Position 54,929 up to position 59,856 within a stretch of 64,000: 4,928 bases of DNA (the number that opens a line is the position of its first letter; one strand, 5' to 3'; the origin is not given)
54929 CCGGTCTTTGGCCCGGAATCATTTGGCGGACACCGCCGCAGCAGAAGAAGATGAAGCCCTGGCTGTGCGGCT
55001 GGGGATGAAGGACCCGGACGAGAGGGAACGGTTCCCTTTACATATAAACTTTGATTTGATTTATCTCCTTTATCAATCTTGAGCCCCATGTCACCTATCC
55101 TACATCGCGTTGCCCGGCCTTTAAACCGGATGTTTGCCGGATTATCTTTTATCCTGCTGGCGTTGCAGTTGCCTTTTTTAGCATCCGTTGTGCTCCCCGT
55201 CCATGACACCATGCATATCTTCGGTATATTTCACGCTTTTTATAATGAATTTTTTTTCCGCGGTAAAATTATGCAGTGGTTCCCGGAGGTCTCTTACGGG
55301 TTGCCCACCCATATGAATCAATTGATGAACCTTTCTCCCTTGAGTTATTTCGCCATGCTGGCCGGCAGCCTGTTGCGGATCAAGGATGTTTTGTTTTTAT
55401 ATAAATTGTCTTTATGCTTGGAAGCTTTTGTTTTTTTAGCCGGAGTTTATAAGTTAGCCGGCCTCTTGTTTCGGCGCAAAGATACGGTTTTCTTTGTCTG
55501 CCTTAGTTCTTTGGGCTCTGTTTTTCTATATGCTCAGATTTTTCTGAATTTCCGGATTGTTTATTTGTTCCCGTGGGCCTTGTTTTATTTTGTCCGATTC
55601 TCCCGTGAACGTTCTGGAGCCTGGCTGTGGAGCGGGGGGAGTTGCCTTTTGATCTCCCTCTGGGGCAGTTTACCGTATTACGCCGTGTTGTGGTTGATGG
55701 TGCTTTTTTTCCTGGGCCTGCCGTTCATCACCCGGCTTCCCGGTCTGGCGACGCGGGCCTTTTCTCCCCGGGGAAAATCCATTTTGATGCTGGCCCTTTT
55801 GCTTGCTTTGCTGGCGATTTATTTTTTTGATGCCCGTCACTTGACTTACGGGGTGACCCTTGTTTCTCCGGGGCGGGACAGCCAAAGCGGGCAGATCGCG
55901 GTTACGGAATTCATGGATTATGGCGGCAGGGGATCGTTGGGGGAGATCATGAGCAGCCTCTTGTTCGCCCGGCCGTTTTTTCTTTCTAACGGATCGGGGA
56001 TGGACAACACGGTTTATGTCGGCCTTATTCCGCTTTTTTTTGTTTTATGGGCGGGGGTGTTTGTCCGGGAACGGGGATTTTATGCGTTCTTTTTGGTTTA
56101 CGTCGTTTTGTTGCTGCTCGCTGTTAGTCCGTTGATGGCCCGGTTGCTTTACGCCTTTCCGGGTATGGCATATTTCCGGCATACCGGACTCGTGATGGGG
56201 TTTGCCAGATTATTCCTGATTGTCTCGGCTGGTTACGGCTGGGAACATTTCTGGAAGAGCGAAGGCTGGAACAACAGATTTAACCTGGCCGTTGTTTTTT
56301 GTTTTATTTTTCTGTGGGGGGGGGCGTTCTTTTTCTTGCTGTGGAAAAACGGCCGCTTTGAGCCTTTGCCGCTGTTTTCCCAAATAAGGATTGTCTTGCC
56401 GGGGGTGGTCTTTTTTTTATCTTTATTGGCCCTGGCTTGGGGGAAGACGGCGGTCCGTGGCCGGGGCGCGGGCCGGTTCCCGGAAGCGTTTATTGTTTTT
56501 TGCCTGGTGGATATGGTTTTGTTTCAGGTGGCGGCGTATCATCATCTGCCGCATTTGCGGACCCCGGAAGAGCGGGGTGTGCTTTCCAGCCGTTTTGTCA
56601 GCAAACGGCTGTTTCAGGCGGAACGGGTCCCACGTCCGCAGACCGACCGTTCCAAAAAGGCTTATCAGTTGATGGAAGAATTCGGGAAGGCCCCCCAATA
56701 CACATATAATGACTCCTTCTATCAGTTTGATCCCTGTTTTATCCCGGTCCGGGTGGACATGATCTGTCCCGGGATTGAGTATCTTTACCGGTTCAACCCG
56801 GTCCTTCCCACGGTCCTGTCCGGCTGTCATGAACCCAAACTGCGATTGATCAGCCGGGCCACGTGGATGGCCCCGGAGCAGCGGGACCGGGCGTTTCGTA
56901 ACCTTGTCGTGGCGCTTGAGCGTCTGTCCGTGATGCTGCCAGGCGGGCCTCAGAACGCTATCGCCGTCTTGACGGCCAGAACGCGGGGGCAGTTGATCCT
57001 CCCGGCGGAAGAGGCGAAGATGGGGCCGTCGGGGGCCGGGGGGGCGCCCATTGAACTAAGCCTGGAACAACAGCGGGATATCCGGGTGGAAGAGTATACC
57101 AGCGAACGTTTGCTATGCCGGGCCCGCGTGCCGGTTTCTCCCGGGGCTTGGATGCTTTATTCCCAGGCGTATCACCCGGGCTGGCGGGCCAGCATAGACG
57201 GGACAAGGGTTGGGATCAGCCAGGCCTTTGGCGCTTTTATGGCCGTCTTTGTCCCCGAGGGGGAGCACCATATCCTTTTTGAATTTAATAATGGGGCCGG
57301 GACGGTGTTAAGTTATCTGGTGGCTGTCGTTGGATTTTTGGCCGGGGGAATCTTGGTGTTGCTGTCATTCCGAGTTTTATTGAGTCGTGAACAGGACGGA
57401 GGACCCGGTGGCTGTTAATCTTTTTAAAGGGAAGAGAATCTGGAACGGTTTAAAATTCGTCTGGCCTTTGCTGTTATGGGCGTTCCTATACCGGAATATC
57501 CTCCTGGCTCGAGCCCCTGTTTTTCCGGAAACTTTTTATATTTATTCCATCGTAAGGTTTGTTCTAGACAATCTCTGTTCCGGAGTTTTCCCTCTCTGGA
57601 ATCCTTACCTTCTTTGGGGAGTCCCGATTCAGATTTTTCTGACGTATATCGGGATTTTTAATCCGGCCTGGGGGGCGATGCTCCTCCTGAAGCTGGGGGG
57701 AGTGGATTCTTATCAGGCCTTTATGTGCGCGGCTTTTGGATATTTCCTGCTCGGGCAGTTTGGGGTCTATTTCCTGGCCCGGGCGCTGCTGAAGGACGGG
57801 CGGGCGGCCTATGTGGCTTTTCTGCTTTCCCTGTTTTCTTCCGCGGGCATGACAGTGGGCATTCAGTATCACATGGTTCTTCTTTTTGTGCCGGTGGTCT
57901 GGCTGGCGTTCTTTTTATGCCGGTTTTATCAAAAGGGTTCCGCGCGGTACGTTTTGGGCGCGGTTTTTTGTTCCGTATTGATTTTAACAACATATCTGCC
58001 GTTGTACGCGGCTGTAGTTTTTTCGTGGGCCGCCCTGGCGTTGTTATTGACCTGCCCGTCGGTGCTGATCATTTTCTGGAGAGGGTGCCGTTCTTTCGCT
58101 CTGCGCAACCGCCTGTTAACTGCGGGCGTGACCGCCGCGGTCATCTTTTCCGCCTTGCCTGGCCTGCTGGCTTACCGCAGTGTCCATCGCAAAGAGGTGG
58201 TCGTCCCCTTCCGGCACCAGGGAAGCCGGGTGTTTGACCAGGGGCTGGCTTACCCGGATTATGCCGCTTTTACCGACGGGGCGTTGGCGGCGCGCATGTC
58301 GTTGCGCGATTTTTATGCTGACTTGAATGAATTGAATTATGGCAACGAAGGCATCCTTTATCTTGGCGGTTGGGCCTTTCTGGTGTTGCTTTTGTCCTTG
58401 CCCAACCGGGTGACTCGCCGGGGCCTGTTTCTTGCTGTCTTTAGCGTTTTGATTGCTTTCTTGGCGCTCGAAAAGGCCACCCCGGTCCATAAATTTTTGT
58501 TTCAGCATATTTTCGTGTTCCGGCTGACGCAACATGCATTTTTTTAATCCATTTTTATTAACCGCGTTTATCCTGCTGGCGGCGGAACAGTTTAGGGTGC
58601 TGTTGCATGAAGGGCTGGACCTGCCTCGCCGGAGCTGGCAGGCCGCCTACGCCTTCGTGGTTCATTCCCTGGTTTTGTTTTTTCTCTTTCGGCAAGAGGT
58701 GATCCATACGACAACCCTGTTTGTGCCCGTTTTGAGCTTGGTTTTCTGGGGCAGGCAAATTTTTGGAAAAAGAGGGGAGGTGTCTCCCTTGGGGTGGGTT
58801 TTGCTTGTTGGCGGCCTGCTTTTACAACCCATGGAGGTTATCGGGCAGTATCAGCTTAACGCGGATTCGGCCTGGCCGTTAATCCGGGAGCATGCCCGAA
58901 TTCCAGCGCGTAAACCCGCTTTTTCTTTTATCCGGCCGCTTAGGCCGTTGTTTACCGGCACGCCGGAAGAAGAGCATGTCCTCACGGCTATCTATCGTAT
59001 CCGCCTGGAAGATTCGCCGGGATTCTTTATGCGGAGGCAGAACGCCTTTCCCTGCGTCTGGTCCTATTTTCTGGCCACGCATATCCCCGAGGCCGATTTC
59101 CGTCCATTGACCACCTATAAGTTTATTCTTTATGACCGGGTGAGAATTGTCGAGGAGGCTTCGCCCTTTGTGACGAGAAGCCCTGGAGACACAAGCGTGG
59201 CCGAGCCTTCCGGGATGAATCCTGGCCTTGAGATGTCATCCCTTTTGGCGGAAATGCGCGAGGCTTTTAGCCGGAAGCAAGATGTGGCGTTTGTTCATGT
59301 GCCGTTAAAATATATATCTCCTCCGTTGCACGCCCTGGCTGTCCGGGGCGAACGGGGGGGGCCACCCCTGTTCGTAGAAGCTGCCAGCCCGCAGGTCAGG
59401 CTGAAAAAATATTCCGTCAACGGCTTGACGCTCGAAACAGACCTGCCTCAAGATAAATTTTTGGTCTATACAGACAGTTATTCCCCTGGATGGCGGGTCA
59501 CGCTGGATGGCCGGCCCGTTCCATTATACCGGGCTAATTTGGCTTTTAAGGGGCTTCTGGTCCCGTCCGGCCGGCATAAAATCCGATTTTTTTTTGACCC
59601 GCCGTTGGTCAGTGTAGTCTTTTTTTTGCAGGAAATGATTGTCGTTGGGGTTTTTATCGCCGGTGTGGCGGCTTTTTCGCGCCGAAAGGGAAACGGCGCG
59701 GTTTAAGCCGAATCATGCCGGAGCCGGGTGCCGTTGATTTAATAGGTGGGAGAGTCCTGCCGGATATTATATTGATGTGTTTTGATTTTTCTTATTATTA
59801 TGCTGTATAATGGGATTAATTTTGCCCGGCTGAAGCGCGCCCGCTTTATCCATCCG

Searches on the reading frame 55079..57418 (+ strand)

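Call 60: search_protein_families(library=pfam, proteins=[window:55079-57418:+], max_evalue=0.0001)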
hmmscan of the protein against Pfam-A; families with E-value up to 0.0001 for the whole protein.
window:55079-57418:+ (779 aa): 1 family
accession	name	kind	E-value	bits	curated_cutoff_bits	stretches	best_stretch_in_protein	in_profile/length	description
PF09586.16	YfhO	-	1.5e-07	30.6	28.5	1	664-736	752-823/835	Bacterial membrane protein YfhO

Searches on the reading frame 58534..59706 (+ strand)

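Call 60: search_protein_families(library=pfam, proteins=[window:58534-59706:+], max_evalue=0.0001)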
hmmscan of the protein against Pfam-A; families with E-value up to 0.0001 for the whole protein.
window:58534-59706:+ (390 aa): 1 family
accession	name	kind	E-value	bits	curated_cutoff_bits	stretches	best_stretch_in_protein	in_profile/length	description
PF09586.16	YfhO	-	1.4e-10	40.7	28.5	1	287-363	755-832/835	Bacterial membrane protein YfhO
